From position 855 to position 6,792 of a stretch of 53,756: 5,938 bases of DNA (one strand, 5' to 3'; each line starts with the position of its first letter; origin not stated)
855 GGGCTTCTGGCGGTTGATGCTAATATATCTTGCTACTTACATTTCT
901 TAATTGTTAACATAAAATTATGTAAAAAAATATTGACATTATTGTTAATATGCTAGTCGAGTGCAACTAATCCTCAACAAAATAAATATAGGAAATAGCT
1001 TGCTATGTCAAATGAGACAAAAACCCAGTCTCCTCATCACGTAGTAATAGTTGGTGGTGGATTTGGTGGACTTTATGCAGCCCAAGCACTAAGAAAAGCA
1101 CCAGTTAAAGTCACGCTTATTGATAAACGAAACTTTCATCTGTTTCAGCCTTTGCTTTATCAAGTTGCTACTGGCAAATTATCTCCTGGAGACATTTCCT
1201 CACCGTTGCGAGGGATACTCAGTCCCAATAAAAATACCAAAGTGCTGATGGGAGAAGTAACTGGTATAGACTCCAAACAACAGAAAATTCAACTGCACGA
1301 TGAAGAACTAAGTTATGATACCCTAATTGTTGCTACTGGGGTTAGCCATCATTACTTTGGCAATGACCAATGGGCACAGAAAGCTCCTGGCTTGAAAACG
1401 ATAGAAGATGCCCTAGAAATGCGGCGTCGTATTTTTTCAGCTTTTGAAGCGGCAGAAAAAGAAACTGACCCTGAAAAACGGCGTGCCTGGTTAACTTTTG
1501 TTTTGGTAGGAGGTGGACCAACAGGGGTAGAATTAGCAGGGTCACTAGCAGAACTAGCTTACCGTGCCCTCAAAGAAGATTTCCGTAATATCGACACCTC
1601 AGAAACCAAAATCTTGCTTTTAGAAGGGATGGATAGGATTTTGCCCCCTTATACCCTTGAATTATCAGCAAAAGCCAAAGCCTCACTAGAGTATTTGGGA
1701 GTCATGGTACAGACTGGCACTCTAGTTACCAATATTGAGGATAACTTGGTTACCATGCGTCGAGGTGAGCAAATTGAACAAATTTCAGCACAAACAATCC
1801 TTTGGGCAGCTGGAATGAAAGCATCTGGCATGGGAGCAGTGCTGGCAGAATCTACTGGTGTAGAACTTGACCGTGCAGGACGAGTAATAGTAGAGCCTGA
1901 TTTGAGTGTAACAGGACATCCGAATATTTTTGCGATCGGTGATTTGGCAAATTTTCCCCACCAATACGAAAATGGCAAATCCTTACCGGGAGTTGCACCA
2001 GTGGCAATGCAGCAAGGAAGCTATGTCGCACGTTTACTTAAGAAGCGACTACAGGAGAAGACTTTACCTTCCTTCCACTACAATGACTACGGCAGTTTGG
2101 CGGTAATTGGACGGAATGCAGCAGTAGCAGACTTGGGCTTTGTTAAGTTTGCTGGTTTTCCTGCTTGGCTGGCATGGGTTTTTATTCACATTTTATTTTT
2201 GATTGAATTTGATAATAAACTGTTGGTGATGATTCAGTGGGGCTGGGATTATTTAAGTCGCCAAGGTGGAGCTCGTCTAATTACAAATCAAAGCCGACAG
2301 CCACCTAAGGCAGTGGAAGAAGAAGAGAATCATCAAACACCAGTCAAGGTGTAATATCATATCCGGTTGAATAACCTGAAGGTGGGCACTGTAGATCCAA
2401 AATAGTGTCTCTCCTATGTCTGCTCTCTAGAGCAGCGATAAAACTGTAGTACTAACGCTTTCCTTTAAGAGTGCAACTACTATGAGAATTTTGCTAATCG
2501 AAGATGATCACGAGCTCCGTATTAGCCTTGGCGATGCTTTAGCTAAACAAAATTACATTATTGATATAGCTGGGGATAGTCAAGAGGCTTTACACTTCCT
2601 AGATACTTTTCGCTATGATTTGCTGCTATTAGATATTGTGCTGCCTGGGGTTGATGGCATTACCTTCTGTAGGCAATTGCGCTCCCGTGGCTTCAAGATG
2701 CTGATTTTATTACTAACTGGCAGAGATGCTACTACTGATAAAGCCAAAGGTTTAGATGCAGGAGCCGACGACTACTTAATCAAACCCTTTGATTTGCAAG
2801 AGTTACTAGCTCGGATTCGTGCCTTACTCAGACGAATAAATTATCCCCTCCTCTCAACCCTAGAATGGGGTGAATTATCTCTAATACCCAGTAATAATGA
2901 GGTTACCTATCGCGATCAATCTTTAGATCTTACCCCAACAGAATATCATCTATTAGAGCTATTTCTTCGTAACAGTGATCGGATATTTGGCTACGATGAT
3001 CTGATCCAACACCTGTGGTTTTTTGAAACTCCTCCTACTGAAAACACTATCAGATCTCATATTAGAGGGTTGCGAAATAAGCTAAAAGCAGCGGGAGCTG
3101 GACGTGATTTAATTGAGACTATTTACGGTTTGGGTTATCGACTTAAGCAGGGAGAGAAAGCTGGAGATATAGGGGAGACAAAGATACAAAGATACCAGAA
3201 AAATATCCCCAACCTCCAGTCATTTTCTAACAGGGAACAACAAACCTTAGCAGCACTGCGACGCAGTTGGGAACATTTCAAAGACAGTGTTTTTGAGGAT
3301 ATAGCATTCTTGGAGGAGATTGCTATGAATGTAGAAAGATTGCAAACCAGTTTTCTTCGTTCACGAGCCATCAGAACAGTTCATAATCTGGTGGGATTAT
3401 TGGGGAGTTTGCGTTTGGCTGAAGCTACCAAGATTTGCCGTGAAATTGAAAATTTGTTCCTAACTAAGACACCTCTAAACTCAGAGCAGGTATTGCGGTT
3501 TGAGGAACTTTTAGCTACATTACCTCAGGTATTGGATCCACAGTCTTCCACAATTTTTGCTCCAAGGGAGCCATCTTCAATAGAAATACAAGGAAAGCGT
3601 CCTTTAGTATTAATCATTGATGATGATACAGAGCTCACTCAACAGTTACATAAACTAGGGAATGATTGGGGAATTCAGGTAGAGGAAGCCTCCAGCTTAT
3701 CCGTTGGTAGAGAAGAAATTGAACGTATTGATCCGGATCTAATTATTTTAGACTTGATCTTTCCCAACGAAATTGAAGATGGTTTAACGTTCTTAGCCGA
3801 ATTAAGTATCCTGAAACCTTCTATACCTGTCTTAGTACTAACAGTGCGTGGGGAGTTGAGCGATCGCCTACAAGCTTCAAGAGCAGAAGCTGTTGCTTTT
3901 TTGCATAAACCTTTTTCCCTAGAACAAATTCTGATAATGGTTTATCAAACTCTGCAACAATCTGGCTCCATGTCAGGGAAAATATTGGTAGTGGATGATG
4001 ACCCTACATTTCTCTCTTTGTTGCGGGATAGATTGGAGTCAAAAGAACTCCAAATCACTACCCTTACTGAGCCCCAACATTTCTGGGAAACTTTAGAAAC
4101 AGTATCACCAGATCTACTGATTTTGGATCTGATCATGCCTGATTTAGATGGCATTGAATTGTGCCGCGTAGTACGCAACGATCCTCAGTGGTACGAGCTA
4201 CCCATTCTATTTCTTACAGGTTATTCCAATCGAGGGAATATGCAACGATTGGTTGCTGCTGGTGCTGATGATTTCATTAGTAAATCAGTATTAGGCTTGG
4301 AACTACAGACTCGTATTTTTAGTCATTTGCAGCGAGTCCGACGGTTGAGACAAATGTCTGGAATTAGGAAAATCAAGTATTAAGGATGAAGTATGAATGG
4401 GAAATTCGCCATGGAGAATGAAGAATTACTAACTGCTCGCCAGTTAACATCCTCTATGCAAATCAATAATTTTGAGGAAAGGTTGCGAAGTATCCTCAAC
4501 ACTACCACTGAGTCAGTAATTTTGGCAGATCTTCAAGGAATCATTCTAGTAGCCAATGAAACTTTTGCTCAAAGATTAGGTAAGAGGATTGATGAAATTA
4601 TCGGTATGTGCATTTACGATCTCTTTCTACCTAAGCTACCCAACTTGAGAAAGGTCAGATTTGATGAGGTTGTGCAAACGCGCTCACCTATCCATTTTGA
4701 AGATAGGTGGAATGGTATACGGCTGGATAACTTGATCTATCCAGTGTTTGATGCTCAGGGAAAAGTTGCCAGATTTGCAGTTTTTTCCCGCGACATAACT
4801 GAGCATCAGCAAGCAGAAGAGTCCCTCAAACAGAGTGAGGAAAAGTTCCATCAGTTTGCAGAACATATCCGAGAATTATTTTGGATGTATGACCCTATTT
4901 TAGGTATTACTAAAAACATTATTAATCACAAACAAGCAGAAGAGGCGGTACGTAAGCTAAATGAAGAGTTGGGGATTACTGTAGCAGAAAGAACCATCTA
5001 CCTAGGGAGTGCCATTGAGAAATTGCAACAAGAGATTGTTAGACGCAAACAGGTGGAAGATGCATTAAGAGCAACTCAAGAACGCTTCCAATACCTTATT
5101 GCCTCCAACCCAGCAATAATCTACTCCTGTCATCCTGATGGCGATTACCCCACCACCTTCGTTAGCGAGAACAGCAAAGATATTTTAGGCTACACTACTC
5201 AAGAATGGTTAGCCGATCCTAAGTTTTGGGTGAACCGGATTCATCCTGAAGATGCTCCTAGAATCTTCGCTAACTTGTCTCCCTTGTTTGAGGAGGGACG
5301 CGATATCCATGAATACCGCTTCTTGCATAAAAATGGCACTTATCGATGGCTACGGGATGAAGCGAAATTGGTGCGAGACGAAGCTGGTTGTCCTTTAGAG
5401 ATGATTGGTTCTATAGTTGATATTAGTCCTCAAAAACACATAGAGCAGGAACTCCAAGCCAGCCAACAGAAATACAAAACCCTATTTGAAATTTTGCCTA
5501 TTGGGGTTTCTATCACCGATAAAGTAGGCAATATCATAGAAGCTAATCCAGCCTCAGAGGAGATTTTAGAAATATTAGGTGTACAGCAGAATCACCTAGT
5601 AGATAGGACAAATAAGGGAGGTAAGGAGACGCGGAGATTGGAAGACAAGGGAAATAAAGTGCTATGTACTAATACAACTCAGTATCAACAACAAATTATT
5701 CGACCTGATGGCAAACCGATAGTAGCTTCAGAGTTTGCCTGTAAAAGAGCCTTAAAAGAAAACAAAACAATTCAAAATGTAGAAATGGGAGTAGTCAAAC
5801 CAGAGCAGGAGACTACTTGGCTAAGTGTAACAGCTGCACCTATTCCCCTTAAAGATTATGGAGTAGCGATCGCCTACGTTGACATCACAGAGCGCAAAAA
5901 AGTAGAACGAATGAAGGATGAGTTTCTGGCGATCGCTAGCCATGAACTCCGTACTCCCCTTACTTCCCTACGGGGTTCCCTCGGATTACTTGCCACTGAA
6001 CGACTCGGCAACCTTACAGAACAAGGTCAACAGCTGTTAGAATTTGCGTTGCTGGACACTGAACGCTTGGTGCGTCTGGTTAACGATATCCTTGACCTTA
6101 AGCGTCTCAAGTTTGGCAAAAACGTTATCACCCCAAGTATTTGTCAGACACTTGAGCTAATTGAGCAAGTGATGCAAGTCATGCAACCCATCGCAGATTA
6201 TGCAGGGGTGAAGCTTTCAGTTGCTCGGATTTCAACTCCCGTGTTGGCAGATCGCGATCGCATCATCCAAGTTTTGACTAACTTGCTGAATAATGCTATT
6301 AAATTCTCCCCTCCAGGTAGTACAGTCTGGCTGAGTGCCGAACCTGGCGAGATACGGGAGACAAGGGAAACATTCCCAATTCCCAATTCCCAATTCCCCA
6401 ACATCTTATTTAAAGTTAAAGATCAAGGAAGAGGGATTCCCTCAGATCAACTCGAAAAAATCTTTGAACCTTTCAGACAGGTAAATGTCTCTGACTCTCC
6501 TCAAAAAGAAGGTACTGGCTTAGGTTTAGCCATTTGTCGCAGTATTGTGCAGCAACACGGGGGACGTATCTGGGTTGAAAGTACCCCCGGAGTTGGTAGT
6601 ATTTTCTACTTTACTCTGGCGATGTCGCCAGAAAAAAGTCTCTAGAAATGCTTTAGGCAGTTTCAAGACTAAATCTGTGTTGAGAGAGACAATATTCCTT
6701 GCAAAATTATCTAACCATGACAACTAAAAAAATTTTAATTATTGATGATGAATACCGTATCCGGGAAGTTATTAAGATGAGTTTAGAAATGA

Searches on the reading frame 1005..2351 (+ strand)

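Call 73: search_protein_families(library=ncbifam, proteins=[window:1005-2351:+], max_evalue=0.00001)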
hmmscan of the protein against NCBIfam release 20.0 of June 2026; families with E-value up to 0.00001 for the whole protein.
window:1005-2351:+ (449 aa): 34 families (the best 25 are shown)
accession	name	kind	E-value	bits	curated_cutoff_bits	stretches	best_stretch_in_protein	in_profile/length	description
TIGR03169.1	Nterm_to_SelD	hypoth_equivalog_domain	4.3e-31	108.6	310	1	13-389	2-352/365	pyridine nucleotide-disulfide oxidoreductase family protein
TIGR01350.1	lipoamide_DH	equivalog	1.2e-21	77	408.8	1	76-370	102-357/461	dihydrolipoyl dehydrogenase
TIGR02053.1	MerA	equivalog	2.4e-16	59.8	454.45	1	72-342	98-325/465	mercury(II) reductase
TIGR04369.1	fusion_not_SelD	hypoth_equivalog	1.2e-15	56.7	700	1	29-358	20-289/701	oxidoreductase/SelD-related fusion protein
NF003437.0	PRK04965.1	equivalog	1.8e-15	56.8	392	1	11-355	3-309/378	NADH:flavorubredoxin reductase NorW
NF049943.1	SQR_III_seleno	exception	5.8e-15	55.1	525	1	12-141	2-138/406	type III sulfide quinone reductase, selenoprotein subtype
TIGR02374.1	nitri_red_nirB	equivalog_domain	1.7e-13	49.9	578.35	1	76-332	67-290/794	nitrite reductase large subunit NirB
NF042949.2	3PPDioc_HcaD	equivalog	7.5e-13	48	450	1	84-320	78-281/386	3-phenylpropionate/cinnamic acid dioxygenase ferredoxin--NAD(+) reductase subunit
NF003585.0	PRK05249.1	equivalog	8.2e-13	47.8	465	1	200-346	199-334/464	Si-specific NAD(P)(+) transhydrogenase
NF004945.0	PRK06292.2-3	equivalog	1.8e-12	47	494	1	77-314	105-304/457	dihydrolipoyl dehydrogenase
TIGR03385.1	CoA_CoA_reduc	equivalog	1.4e-11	43.8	578.8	1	83-345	77-313/439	CoA-disulfide reductase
NF045765.1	PhenlGlyoxDHPadH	equivalog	9.3e-11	41.2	475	0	202-342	168-304/416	NADH-dependent phenylglyoxylate dehydrogenase subunit epsilon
NF007123.0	PRK09564.1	equivalog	1.6e-10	40.3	458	1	84-345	78-314/444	CoA-disulfide reductase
NF009410.0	PRK12771.1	subfamily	2e-10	39.9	516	1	4-319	132-425/566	NAD(P)-binding protein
NF004991.0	PRK06370.1-3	subfamily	2.3e-10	39.6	620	1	165-316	205-343/509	FAD-containing oxidoreductase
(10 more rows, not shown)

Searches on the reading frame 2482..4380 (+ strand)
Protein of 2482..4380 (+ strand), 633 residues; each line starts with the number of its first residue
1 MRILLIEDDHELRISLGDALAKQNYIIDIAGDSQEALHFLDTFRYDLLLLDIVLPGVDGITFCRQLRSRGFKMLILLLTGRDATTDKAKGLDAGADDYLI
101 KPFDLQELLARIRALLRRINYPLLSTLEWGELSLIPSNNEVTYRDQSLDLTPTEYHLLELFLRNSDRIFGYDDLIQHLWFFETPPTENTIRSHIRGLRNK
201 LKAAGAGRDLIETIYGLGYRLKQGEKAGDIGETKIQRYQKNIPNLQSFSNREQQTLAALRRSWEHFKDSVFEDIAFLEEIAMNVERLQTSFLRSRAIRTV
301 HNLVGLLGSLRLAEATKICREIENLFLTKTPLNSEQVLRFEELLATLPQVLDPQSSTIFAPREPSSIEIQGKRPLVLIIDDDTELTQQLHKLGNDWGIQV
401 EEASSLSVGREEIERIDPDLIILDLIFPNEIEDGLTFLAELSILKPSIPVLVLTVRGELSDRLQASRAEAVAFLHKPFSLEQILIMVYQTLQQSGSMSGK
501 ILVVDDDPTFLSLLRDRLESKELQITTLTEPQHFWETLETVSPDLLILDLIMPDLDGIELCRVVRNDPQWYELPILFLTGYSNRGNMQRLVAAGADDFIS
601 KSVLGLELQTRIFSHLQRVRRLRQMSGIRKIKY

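Call 4: search_protein_families(library=pfam, proteins=[window:2482-4380:+], max_evalue=0.01)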
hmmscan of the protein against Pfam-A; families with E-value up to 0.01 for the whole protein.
window:2482-4380:+ (633 aa): 3 families
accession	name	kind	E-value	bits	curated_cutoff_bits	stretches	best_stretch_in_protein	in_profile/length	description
PF00072.30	Response_reg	-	7.1e-76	252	30.2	3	3-113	1-111/111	Response regulator receiver domain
PF00486.34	Trans_reg_C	-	8e-21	74.3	26.2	1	146-221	2-77/77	Transcriptional regulatory protein, C terminal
PF01627.28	Hpt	-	1.2e-06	29.1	24.6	1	276-347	6-81/84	Hpt domain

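Call 73: search_protein_families(library=ncbifam, proteins=[window:2482-4380:+], max_evalue=0.00001)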
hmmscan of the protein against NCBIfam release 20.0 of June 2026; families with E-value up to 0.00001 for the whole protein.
window:2482-4380:+ (633 aa): 100 families (the best 25 are shown)
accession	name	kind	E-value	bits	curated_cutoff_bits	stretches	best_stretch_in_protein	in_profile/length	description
NF041734.1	resp_reg_RppA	equivalog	1.9e-83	279.3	250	3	1-222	1-228/229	two-component system response regulator RppA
TIGR02154.1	PhoB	equivalog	3.3e-82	275.2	296.2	3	2-221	4-225/226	phosphate regulon transcriptional regulator PhoB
NF007928.2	PRK10643.1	equivalog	2e-77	259.7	330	3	1-221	1-216/216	two-component system response regulator PmrA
NF040689.1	MtrAB_MtrA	equivalog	1.1e-76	257.1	300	3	3-220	1-217/219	MtrAB system response regulator MtrA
NF045944.1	ResRegRpaBCyano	equivalog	3e-70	236.2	330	3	4-222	1-228/229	response regulator transcription factor RpaB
NF007982.1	PRK10710.1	equivalog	4.2e-70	236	380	3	2-222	9-228/235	envelope stress response regulator BaeR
NF008296.0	PRK11083.1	equivalog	1.2e-69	234.1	273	2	2-222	5-226/228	two-component system response regulator CreB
NF041733.1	resp_reg_CseB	equivalog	1.8e-69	233.6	350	3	2-222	2-227/228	two-component system response regulator CseB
NF007005.1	PRK09468.1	equivalog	3.3e-67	226.4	331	3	2-220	5-230/237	osmolarity response regulator transcription factor OmpR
NF045991.1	RespRegCtrARhodob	equivalog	3.4e-66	223.2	350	3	1-223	1-223/224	response regulator transcription factor CtrA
TIGR01387.1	cztR_silR_copR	subfamily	4.4e-66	222.6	279.2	3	3-221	1-218/218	heavy metal response regulator transcription factor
NF012023.0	PRK15479.1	equivalog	4.9e-66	222.5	337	3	1-226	1-222/224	transcriptional regulator TctD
NF053854.1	RespRegPhoBBctds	equivalog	2.2e-65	220.2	270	2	3-221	1-224/225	two-component system response regulator PhoB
NF033117.2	vanR_ACDEGLN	exception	5.8e-64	215.8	350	2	3-221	1-225/226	VanR-ABDEGLN family response regulator transcription factor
NF033120.0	vanR_FM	exception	1e-62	211.8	460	2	2-221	5-229/231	vancomycin resistance response regulator transcription factor, VanR-F/VanR-M family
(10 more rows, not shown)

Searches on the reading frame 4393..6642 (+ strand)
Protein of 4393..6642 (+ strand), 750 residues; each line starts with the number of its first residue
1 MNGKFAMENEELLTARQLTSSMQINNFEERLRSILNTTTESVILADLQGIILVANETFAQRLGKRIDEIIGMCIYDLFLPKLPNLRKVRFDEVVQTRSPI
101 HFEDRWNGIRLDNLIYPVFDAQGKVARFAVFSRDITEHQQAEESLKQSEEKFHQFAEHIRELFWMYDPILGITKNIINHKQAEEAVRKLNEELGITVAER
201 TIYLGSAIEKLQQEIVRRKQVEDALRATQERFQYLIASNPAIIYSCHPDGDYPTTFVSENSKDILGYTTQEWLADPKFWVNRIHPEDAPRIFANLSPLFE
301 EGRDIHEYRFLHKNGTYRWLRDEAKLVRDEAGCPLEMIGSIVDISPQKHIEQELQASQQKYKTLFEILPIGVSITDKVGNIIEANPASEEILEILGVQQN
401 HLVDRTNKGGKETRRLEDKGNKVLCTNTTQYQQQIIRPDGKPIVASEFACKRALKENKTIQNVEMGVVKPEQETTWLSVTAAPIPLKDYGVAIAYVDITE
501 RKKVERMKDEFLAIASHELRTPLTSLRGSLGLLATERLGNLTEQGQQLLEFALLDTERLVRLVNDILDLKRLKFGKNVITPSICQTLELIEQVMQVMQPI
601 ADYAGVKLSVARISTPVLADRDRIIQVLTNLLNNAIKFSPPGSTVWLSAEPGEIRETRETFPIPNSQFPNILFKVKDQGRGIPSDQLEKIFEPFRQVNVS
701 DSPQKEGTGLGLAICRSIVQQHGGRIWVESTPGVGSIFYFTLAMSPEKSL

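Call 4: search_protein_families(library=pfam, proteins=[window:4393-6642:+], max_evalue=0.01)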
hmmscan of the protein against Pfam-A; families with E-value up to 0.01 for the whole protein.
window:4393-6642:+ (750 aa): 7 families
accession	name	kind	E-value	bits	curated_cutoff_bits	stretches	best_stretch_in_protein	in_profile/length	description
PF02518.31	HATPase_c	-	1.8e-29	102.8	26.4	1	620-744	2-109/111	Histidine kinase-, DNA gyrase B-, and HSP90-like ATPase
PF08447.18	PAS_3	-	1.9e-26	92.5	25.6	1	255-340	2-88/89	PAS fold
PF08448.16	PAS_4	-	8.9e-22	77.9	23.1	1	39-138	5-108/110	PAS fold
PF13426.13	PAS_9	-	3.1e-20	72.8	27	1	40-137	2-103/103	PAS domain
PF00512.31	HisKA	-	1.6e-17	63.7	26.9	1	507-573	1-64/66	His Kinase A (phospho-acceptor) domain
PF00989.32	PAS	-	2.5e-15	56.9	22.6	1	29-135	1-113/113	PAS fold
PF13188.13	PAS_8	-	7.6e-14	51.5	21.8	2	360-398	2-42/65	PAS domain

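Call 73: search_protein_families(library=ncbifam, proteins=[window:4393-6642:+], max_evalue=0.00001)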
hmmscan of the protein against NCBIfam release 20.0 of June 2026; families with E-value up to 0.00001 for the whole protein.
window:4393-6642:+ (750 aa): 82 families (the best 25 are shown)
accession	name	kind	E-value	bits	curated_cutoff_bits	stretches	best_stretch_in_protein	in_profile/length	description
NF046044.1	PnpS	equivalog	4e-67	226.9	400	1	451-742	114-389/390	two-component system histidine kinase PnpS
NF033092.0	HK_WalK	equivalog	3.5e-61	207.5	725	1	476-743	337-593/594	cell wall metabolism sensor histidine kinase WalK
NF047874.1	MASE3_PAS_HK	subfamily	5.5e-55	187.3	560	1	347-744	253-625/655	MASE3 domain-containing sensor histidine kinase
TIGR02966.1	phoR_proteo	equivalog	1.5e-53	182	334.2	1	450-741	60-332/333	phosphate regulon sensor histidine kinase PhoR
TIGR02956.1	TMAO_torS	equivalog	8.3e-50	169.8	676.5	1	503-745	459-683/967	TMAO reductase system sensor histidine kinase/response regulator TorS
NF041880.1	EPS_EpsF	equivalog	7.8e-48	163.2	900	2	503-741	269-490/492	response regulator EpsF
NF008302.0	PRK11091.1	equivalog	4.5e-44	150.8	838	1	497-744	265-505/779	aerobic respiration two-component sensor histidine kinase ArcB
NF045911.1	TCSHisKinNblS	equivalog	1.4e-42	145.9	1000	1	352-744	259-620/621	two-component system sensor histidine kinase NblS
NF008468.0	PRK11360.1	equivalog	3.3e-42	144.7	646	1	451-748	328-612/616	two-component system sensor histidine kinase AtoS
NF045595.1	HK_scytonemin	equivalog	1e-41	143.1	865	2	500-742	407-633/637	scytonemin biosynthesis sensor histidine kinase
NF033093.1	HK_VicK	exception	5.6e-41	140.6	680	1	492-743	193-434/448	cell wall metabolism sensor histidine kinase VicK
NF041947.1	LuxQ_Vibrio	equivalog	6.5e-39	133.5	1200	1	502-745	466-697/843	quorum-sensing autoinducer 2 sensor kinase/phosphatase LuxQ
NF006800.0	PRK09303.1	equivalog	6.4e-38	130.7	342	1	506-745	149-378/383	histidine kinase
NF011874.0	PRK15347.1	equivalog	1.8e-37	128.9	852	1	503-744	393-614/921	two component system sensor kinase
NF008318.0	PRK11107.1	equivalog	4.4e-37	127.6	890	1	503-746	288-520/920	two-component sensor histidine kinase BarA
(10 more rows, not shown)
